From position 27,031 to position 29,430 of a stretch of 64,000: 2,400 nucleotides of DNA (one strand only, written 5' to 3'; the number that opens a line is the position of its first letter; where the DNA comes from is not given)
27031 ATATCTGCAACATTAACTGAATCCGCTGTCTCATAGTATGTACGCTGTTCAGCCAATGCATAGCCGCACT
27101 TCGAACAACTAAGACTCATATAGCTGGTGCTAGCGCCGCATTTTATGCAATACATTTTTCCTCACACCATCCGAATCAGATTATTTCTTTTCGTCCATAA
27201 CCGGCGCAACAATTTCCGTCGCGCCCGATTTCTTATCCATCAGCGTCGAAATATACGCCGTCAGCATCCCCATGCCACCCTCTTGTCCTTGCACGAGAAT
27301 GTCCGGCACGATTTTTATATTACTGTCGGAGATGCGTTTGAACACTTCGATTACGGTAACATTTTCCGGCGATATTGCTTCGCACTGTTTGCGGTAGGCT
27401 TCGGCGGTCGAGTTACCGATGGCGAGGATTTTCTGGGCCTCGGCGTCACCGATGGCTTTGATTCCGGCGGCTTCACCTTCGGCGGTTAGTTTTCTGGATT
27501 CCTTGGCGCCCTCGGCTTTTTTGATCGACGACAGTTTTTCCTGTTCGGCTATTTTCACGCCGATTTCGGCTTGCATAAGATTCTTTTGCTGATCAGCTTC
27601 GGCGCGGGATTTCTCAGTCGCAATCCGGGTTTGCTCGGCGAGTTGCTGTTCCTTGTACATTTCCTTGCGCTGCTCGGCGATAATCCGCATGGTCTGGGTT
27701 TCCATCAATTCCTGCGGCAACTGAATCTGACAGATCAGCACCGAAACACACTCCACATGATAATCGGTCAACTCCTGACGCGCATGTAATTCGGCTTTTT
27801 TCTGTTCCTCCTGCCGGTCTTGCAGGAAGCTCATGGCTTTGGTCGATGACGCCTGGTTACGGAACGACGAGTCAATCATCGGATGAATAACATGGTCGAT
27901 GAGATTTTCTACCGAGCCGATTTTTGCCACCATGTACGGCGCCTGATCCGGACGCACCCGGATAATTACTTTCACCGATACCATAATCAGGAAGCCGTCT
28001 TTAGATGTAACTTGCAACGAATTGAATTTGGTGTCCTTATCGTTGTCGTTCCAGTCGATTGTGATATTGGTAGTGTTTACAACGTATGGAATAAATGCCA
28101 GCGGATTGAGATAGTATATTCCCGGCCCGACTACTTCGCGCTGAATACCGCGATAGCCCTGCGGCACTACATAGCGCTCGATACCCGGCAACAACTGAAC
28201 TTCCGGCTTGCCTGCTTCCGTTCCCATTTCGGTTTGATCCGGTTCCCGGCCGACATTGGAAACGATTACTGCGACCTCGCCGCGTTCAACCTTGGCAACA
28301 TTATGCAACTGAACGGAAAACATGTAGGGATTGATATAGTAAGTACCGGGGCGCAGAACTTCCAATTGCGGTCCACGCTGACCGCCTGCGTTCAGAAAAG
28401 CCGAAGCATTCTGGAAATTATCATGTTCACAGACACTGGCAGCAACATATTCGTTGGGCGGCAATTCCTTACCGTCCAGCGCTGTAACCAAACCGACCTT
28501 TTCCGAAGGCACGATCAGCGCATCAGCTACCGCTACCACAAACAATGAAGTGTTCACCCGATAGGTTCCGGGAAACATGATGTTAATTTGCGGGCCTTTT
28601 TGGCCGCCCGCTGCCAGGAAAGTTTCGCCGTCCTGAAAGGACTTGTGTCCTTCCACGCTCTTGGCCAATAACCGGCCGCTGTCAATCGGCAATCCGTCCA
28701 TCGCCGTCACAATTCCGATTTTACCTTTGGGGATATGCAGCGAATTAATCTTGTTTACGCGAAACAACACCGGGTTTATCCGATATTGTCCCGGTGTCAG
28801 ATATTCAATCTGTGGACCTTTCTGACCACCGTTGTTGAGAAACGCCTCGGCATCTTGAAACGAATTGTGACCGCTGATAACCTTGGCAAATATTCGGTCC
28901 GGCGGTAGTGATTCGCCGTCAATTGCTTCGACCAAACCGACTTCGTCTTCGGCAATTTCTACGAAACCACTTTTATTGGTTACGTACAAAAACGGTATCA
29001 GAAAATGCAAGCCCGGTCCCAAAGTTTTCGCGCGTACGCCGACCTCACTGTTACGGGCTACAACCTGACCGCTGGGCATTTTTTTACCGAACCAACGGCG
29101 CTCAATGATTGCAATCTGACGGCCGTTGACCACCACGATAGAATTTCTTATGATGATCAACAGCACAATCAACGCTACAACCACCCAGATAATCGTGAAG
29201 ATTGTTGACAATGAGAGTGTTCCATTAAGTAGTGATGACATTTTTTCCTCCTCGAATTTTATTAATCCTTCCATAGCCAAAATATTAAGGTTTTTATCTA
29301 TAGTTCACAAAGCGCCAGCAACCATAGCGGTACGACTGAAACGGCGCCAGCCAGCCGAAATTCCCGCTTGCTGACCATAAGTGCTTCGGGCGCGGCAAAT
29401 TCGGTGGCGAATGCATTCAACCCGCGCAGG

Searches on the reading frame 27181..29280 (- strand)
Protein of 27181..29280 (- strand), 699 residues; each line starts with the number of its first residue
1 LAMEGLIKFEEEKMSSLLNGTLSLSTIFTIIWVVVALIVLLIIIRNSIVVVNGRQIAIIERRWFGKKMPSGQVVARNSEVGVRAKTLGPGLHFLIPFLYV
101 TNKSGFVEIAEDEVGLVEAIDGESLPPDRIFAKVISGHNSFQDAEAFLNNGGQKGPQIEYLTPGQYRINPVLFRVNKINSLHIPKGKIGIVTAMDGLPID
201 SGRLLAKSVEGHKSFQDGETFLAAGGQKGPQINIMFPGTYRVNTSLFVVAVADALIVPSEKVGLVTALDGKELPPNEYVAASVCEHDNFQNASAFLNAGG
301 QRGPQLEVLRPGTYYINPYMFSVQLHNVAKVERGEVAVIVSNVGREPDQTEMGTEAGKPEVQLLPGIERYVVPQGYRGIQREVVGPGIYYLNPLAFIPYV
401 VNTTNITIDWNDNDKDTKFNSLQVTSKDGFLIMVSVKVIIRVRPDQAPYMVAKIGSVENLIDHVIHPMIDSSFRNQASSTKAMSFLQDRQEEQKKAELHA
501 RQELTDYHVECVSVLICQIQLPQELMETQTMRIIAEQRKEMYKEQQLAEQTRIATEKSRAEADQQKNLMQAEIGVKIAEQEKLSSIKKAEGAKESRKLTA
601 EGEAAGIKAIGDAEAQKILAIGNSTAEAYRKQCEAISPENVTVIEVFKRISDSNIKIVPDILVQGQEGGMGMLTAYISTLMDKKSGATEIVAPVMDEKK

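Call 7: search_protein_families(library=pfam, proteins=[window:27181-29280:-], max_evalue=0.01)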
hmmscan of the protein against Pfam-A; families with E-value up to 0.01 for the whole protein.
window:27181-29280:- (699 aa): 1 family
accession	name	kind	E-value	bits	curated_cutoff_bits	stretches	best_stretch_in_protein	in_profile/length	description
PF01145.31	Band_7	-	1.8e-25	90.5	23.6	1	371-550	2-166/176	SPFH domain / Band 7 family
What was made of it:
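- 27181..29280 (-): Intact SPFH/Band 7 gene, YqiK-like, with three internal N-terminal repeats. The probable start is the ATG at 29241, giving 686 aa. Pfam PF01145, E 1.8e-25 (call 7).
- On SPFH/Band 7 (YqiK-like), for gene 27181-29280: PF01145, 90.5 bits against a cut-off of 23.6 (call 7).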

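Call 15: find_related_loci(query=window:27181-29280:-, collection=genome_contigs, flank=10000)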
Query window:27181-29280:- (699 aa) in genome_contigs; peptide patterns used: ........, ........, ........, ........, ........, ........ (x = any residue, [..] = any of these).
50 stretches matched a pattern; 18 encode a relative of the query (tblastn E <= 1e-3); 18 distinct loci.
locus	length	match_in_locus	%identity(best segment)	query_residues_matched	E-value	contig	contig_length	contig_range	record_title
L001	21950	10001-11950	63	47-683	0e+0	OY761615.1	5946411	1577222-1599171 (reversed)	MAG: Ignavibacteriaceae bacterium isolate 0c874fb2-9291-49ee-bde1-826c4484edf3 genome assembly, chromosome: 1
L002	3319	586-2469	39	25-694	4e-165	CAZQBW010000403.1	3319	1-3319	MAG TPA_asm: uncultured Clostridia bacterium isolate binchicken_co197_382 genome assembly, contig: NODE_67398_length_331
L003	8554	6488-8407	39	7-690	1e-156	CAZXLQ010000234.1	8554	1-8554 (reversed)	MAG TPA_asm: uncultured Clostridia bacterium isolate SRP329715_co1_264 genome assembly, contig: NODE_12734_length_8554_c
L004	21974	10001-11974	33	25-683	3e-120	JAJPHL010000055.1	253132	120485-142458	MAG: Terriglobia bacterium isolate Centralia_MAG_166 k107_32381419, whole genome shotgun sequence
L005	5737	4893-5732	61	15-351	4e-106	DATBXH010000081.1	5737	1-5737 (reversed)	MAG TPA_asm: Bacteroidales bacterium isolate SMAG_U7562 k141_144554, whole genome shotgun sequence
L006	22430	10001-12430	53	10-674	0e+0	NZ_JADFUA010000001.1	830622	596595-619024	Chitinilyticum piscinae strain 4Y14 NODE_1_length_830910_cov_61.988292, whole genome shotgun sequence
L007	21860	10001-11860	34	13-681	4e-93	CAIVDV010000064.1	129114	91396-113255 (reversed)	MAG: uncultured Acidobacteriaceae bacterium isolate AM-2014_bin-2637 genome assembly, contig: bin-2637:64/83, whole geno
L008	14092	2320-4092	35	11-681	3e-93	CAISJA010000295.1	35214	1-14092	MAG: uncultured Opitutaceae bacterium isolate Kiruna2_bin-4404 genome assembly, contig: bin-4404:295/511, whole genome s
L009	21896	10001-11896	28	18-681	3e-65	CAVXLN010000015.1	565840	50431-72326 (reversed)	MAG: uncultured Alphaproteobacteria bacterium isolate MFD04540.bin.1.145 genome assembly, contig: contig_22596, whole ge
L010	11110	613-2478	29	100-687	2e-59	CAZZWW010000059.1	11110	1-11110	MAG: Vulcanimicrobiota bacterium isolate Green_R.bin.1 genome assembly, contig: NODE_4237_length_11110_cov_6.091542, who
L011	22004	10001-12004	28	20-697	3e-59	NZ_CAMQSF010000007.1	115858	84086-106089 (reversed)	MAG: uncultured Caulobacter sp. isolate ERR3047202_bin.1_metaWRAP_v1.3_MAG ERZ13632631.61, whole genome shotgun sequence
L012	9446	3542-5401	28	46-686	1e-57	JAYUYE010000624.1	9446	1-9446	MAG: Myxococcales bacterium isolate GL137_UP_concoct_56 GL137_UP_concoct_56_623, whole genome shotgun sequence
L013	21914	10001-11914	27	48-699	2e-56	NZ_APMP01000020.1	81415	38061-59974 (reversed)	Caulobacter vibrioides OR37 OR37_contig00020, whole genome shotgun sequence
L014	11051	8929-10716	28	46-665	6e-48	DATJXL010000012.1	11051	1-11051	MAG TPA_asm: Kofleriaceae bacterium isolate SMAG_U15125 k141_2950555, whole genome shotgun sequence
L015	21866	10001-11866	27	10-665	1e-56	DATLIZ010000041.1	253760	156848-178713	MAG TPA_asm: Aliidongia sp. isolate SMAG_U13682 k141_5311, whole genome shotgun sequence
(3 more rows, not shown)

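Call 17: find_homologous_proteins(query=window:27181-29280:-, max_evalue=1e-30)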
Query window:27181-29280:- (699 aa): 5349 proteins with E <= 1e-30 among 8000 candidates; the best 120 are listed.
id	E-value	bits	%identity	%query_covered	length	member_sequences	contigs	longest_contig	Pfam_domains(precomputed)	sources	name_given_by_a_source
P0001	0.0e+0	1492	98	98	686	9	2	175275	PF01145.32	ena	-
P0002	0.0e+0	1082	58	92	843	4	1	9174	PF01145.32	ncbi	ncbi:MAG TPA: SPFH domain-containing protein [bacterium]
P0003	0.0e+0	1079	58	93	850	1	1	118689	PF01145.32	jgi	jgi:uncharacterized membrane protein YqiK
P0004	0.0e+0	1074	53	91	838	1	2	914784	PF01145.32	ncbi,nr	ncbi:MAG: hypothetical protein CSYNP_00736 [Syntrophus sp. SKADARSKE-3]|nr:hypothetical protein [Syn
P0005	0.0e+0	1067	55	90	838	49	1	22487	PF01145.32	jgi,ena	jgi:uncharacterized membrane protein YqiK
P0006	0.0e+0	1067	55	88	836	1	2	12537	PF01145.32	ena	-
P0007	0.0e+0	1065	53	92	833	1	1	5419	PF01145.32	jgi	jgi:regulator of protease activity HflC (stomatin/prohibitin superfamily)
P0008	0.0e+0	1015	57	87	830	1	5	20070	PF01145.32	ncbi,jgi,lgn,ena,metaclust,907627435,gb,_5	metaclust:\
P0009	2.4e-298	1009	55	91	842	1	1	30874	PF01145.32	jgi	jgi:uncharacterized membrane protein YqiK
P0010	4.9e-298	1008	57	86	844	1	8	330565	PF01145.32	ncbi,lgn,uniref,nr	ncbi:hypothetical protein L4X63_17830 [Geomonas sp. Red32]|uniref:SPFH domain-containing protein n=1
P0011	1.0e-297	1007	54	91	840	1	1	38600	PF01145.32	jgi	-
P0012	1.2e-297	1007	54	92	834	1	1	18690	PF01145.32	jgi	jgi:regulator of protease activity HflC (stomatin/prohibitin superfamily)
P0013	8.0e-297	1004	56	89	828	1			PF01145.32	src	-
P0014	1.1e-296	1004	57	86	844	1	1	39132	PF01145.32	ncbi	ncbi:hypothetical protein GMSM_41710 [Geomonas sp. Red276]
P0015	9.0e-296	1001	54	91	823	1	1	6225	PF01145.32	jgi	jgi:regulator of protease activity HflC (stomatin/prohibitin superfamily)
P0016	9.5e-296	1001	54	91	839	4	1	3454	PF01145.32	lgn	-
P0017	9.5e-296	1001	53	93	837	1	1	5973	PF01145.32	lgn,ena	-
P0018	1.6e-295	1000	56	89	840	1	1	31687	PF01145.32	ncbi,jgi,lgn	-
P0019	1.7e-295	1000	55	90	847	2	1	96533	PF01145.32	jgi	jgi:regulator of protease activity HflC (stomatin/prohibitin superfamily)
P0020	3.4e-295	999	58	85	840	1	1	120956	PF01145.32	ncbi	-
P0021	6.1e-295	998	55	91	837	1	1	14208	PF01145.32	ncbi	-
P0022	9.5e-295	997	54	90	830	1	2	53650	PF01145.32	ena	-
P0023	1.2e-294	997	57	85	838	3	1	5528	PF01145.32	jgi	jgi:uncharacterized membrane protein YqiK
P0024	1.3e-294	997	54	92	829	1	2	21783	PF01145.32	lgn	-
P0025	3.9e-294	995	55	89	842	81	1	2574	PF01145.32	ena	-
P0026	9.3e-294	994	58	84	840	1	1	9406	PF01145.32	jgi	-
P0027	9.9e-294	994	55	89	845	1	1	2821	PF01145.32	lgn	-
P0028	1.1e-293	994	54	93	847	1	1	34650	PF01145.32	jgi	jgi:regulator of protease activity HflC (stomatin/prohibitin superfamily)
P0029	1.4e-293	993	55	90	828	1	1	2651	PF01145.32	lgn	-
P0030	1.4e-293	993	55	90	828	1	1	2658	PF01145.32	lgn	-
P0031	1.4e-293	993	54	92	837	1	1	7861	PF01145.32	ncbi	-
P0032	2.4e-293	993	56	88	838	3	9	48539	PF01145.32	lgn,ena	-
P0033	2.8e-293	992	56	87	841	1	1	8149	PF01145.32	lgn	-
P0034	4.4e-293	992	57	86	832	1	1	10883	PF01145.32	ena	-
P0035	5.2e-293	991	53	92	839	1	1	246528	PF01145.32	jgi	jgi:regulator of protease activity HflC (stomatin/prohibitin superfamily)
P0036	5.4e-293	991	53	92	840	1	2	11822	PF01145.32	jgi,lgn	jgi:uncharacterized membrane protein YqiK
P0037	5.7e-293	991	54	92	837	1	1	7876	PF01145.32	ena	-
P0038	6.6e-293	991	54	91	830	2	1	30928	PF01145.32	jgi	-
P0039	7.1e-293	991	54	91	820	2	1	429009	PF01145.32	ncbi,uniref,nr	ncbi:SPFH domain-containing protein [Paludibacterium purpuratum]|uniref:SPFH domain-containing prote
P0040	7.2e-293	991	52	94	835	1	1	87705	PF01145.32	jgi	-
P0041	8.1e-293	991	54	91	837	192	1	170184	PF01145.32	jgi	-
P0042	9.2e-293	991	56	88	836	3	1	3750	PF01145.32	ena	-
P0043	1.2e-292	990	56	88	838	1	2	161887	PF01145.32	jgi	jgi:regulator of protease activity HflC (stomatin/prohibitin superfamily)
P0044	1.5e-292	990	54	92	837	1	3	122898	PF01145.32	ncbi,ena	-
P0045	1.8e-292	990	58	90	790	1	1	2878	PF01145.32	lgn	-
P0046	2.0e-292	990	54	92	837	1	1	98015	PF01145.32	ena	-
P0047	2.2e-292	989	53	91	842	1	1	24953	PF01145.32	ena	-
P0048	2.8e-292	989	58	90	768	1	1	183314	PF01145.32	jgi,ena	-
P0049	4.5e-292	988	54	91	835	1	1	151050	PF01145.32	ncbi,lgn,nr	ncbi:MAG: hypothetical protein HYS23_08925 [Geobacter sp.]|nr:hypothetical protein [Geobacter sp.]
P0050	4.8e-292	988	54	91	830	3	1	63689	PF01145.32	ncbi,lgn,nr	ncbi:MAG: hypothetical protein ED859_11785 [Desulfuromonadales bacterium]|nr:MAG: hypothetical prote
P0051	5.9e-292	988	53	93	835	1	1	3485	PF01145.32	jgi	jgi:uncharacterized membrane protein YqiK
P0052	6.6e-292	988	56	87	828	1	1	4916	PF01145.32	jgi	jgi:uncharacterized membrane protein YqiK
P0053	7.0e-292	988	55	87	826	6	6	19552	PF01145.32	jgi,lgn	jgi:uncharacterized membrane protein YqiK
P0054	7.2e-292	988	58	85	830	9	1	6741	PF01145.32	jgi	jgi:regulator of protease activity HflC (stomatin/prohibitin superfamily)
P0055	7.3e-292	988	54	91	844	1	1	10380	PF01145.32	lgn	-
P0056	1.1e-291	987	57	85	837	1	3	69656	PF01145.32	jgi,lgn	jgi:uncharacterized membrane protein YqiK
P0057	1.4e-291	987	53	91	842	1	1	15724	PF01145.32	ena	-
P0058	1.9e-291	986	55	89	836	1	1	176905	PF01145.32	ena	-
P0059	3.0e-291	986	58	84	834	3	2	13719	PF01145.32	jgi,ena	-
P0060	4.0e-291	985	55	90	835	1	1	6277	PF01145.32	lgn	-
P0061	6.6e-291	985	56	88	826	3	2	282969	PF01145.32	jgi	jgi:uncharacterized membrane protein YqiK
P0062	2.9e-290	982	53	91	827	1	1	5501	PF01145.32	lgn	-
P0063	3.5e-290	982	55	88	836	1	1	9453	PF01145.32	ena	-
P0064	3.8e-290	982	54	91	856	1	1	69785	PF01145.32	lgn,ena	-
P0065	3.9e-290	982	53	91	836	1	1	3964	PF01145.32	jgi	jgi:uncharacterized membrane protein YqiK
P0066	4.4e-290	982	57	85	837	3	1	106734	PF01145.32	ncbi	-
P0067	4.6e-290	982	55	89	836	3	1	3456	PF01145.32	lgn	-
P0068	5.2e-290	982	55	90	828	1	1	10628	PF01145.32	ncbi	ncbi:Band 7 domain-containing protein [Gammaproteobacteria bacterium]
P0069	5.2e-290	982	57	85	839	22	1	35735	PF01145.32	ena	-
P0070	5.6e-290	981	54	91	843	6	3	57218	PF01145.32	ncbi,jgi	jgi:uncharacterized membrane protein YqiK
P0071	5.7e-290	981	61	87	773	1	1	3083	PF01145.32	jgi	jgi:uncharacterized membrane protein YqiK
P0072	5.7e-290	981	55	89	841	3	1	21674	PF01145.32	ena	-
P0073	2.6e-289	979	55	89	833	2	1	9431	PF01145.32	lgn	-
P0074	3.3e-289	979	53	91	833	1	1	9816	PF01145.32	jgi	-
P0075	3.5e-289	979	60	88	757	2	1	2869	PF01145.32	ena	-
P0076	9.5e-289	977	54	89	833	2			PF01145.32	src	-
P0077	9.8e-289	977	58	90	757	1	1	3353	PF01145.32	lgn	-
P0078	1.1e-288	977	53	92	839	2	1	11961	PF01145.32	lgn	-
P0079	2.3e-288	976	53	91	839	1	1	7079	PF01145.32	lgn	-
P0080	6.1e-288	975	56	86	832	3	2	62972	PF01145.32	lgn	-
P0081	6.5e-288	975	55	91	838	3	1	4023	PF01145.32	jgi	-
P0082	1.6e-287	973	53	98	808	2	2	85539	PF01145.32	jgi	jgi:regulator of protease activity HflC (stomatin/prohibitin superfamily)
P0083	2.1e-287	973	56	87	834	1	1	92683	PF01145.32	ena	-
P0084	2.7e-287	973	53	91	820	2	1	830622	PF01145.32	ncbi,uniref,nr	ncbi:hypothetical protein INR99_02755 [Chitinilyticum litopenaei]|uniref:Band 7 domain-containing pr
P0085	4.6e-287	972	58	90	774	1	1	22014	PF01145.32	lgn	-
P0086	3.1e-286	969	58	88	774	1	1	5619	PF01145.32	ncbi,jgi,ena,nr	ncbi:MAG TPA: SPFH domain-containing protein [Geobacteraceae bacterium]|nr:SPFH domain-containing pr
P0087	2.8e-285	966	60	88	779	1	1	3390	PF01145.32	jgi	jgi:uncharacterized membrane protein YqiK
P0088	3.1e-285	966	55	85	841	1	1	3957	PF01145.32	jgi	jgi:uncharacterized membrane protein YqiK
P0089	1.5e-282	957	59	90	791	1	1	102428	PF01145.32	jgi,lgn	-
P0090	1.4e-280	950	58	91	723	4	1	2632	PF01145.32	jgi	jgi:regulator of protease activity HflC (stomatin/prohibitin superfamily)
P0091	6.5e-278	942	56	84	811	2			PF01145.32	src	-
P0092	4.8e-276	935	60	87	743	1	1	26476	PF01145.32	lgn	-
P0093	2.0e-274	930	64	93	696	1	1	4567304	PF01145.32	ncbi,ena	-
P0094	8.5e-274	928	64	94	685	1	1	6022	PF01145.32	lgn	-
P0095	9.1e-274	928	64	92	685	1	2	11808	PF01145.32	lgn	-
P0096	1.2e-273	927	64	94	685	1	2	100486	PF01145.32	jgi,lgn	-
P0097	2.4e-273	927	63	96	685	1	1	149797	PF01145.32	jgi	jgi:uncharacterized membrane protein YqiK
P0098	3.0e-273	926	65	91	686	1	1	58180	PF01145.32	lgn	-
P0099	2.2e-272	923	65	92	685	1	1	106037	PF01145.32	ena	-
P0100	2.6e-272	923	62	95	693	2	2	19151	PF01145.32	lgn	-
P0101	1.0e-271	921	63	94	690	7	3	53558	PF01145.32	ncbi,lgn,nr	ncbi:MAG: SPFH domain-containing protein [Deltaproteobacteria bacterium]|nr:SPFH domain-containing p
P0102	1.6e-271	920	63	95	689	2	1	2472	PF01145.32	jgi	jgi:uncharacterized membrane protein YqiK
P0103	8.8e-271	918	64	91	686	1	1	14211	PF01145.32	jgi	jgi:uncharacterized membrane protein YqiK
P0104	1.2e-270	918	62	97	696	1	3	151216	PF01145.32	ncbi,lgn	-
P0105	3.3e-270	916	53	90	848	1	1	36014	PF01145.32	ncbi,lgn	-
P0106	4.3e-270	916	62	94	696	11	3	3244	PF01145.32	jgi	jgi:uncharacterized membrane protein YqiK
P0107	2.7e-269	913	63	95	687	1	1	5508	PF01145.32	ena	-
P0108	3.2e-269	913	63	92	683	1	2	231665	PF01145.32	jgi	jgi:regulator of protease activity HflC (stomatin/prohibitin superfamily)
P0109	3.8e-269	913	63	94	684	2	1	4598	PF01145.32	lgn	-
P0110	3.9e-269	913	63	95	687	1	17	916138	PF01145.32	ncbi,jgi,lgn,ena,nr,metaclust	ncbi:MAG: hypothetical protein A2499_16515 [Stygiobacter sp. RIFOXYC12_FULL_38_8]|nr:MAG: hypothetic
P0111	5.1e-269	912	53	88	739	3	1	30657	PF01145.32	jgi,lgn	jgi:Membrane protease subunits, stomatin/prohibitin homologs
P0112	6.0e-269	912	64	92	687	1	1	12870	PF01145.32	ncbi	-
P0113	6.2e-269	912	63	94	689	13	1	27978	PF01145.32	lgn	-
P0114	6.5e-269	912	64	92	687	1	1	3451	PF01145.32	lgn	-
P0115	6.6e-269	912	63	95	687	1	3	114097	PF01145.32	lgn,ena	-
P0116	7.9e-269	912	64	91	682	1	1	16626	PF01145.32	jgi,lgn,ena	-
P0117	9.3e-269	911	62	95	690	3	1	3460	PF01145.32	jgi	jgi:regulator of protease activity HflC (stomatin/prohibitin superfamily)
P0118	1.1e-268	911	64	91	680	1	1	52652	PF01145.32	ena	-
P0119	1.3e-268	911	64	91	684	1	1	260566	PF01145.32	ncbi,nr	ncbi:MAG: SPFH domain-containing protein [Bacteroidota bacterium]|nr:SPFH domain-containing protein 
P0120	1.6e-268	911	63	92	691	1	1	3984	PF01145.32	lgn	-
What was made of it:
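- On SPFH/Band 7 (YqiK-like), for gene 27181-29280: JGI names homologues YqiK/HflC-like (call 17).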

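Call 18: find_encoding_contigs(protein=P0001, flank=10000, max_places=10)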
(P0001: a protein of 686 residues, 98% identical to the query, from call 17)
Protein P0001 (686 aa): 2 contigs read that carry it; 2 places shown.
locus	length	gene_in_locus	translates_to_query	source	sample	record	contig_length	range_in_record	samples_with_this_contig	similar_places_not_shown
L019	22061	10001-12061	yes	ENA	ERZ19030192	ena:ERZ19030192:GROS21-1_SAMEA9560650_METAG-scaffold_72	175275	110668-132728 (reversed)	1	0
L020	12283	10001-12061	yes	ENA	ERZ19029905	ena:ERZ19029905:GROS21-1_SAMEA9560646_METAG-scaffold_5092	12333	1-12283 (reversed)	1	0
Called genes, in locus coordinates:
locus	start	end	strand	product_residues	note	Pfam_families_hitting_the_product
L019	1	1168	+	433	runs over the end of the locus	PF12804:NTP_transf_3, PF02634:FdhD-NarQ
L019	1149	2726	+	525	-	PF00389:2-Hacid_dh, PF02826:2-Hacid_dh_C, PF03446:NAD_binding_2 (weak), PF19304:PGDH_inter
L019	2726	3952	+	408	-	PF06245:DUF1015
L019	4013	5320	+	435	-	PF01546:Peptidase_M20, PF07687:M20_dimer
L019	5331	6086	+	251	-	PF00899:ThiF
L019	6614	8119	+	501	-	PF01547:SBP_bac_1, PF12010:DUF3502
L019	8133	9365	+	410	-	-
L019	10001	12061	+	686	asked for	PF01145:Band_7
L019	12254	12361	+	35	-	-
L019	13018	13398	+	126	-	-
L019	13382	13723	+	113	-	PF01809:YidD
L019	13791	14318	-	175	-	-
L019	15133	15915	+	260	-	PF01261:AP_endonuc_2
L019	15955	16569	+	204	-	PF01810:LysE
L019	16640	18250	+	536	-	PF03797:Autotransporter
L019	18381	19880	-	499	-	PF01547:SBP_bac_1, PF13416:SBP_bac_8, PF12010:DUF3502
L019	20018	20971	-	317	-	-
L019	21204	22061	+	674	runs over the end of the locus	PF02922:CBM_48, PF00128:Alpha-amylase, PF02806:Alpha-amylase_C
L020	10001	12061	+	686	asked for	PF01145:Band_7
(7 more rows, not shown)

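Call 19: list_cluster_members(proteins=[P0001])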
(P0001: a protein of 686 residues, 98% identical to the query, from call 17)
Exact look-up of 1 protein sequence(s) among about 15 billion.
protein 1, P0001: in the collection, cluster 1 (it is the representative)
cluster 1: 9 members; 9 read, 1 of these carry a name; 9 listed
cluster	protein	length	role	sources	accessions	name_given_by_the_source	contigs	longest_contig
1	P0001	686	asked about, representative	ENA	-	-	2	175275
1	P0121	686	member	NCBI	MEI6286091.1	MAG: SPFH domain-containing protein [Bacillota bacterium]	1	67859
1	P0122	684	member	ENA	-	-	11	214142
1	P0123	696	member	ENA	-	-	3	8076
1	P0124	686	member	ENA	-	-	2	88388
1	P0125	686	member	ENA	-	-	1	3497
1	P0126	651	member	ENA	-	-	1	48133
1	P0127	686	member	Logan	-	-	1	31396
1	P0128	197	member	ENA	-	-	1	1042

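Call 22: find_encoding_contigs(protein=P0122, flank=10000, max_places=6)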
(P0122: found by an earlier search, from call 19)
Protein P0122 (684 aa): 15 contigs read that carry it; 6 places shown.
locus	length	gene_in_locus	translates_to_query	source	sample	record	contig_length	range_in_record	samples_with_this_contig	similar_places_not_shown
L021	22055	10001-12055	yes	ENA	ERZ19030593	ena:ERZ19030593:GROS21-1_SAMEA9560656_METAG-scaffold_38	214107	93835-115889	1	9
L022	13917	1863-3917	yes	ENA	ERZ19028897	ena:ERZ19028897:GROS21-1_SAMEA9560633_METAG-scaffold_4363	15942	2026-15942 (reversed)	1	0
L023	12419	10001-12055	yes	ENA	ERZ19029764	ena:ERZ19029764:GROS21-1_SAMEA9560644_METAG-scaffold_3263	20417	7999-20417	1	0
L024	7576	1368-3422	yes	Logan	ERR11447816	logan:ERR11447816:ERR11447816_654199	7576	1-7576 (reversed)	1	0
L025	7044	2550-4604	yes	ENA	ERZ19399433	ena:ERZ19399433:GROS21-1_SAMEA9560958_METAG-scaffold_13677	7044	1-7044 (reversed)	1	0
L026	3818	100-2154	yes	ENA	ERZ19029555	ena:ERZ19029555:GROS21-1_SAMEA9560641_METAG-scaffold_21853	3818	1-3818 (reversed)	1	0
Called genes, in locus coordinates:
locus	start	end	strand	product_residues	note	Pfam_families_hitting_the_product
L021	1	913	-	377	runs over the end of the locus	PF25919:BSH_CusB (faint), PF25954:Beta-barrel_RND_2 (faint), PF25917:BSH_RND, PF25973:BSH_CzcB, PF25989:YknX_C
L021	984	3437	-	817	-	PF07992:Pyr_redox_2, PF13450:NAD_binding_8 (faint), PF00070:Pyr_redox, PF02852:Pyr_redox_dim, PF00581:Rhodanese, PF01206:TusA, PF02635:DsrE (weak), PF13686:DrsE_2, +1 more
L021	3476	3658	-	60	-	PF14697:Fer4_21, PF25160:LdpA_Fe-S-bd, PF12797:Fer4_2 (weak), PF00037:Fer4, PF12837:Fer4_6, PF13237:Fer4_10 (weak)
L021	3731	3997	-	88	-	PF01022:HTH_5, PF12840:HTH_20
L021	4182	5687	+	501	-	PF01520:Amidase_3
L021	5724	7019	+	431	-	PF00654:Voltage_CLC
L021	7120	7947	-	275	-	PF01048:PNP_UDP_1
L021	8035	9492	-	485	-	PF22842:Pel9A-like_beta_helix, PF01833:TIG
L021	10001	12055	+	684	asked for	PF01145:Band_7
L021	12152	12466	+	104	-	PF00085:Thioredoxin, PF13098:Thioredoxin_2, PF13905:Thioredoxin_8 (faint)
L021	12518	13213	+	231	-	PF00072:Response_reg, PF00486:Trans_reg_C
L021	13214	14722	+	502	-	PF00672:HAMP, PF00512:HisKA, PF02518:HATPase_c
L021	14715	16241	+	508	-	PF00149:Metallophos, PF09587:PGA_cap (weak), PF02872:5_nucleotid_C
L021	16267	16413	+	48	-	PF13165:SCIFF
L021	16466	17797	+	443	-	PF04055:Radical_SAM, PF13353:Fer4_12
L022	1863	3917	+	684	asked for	PF01145:Band_7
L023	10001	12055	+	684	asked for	PF01145:Band_7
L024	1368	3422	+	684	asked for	PF01145:Band_7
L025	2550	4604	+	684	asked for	PF01145:Band_7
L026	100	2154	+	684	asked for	PF01145:Band_7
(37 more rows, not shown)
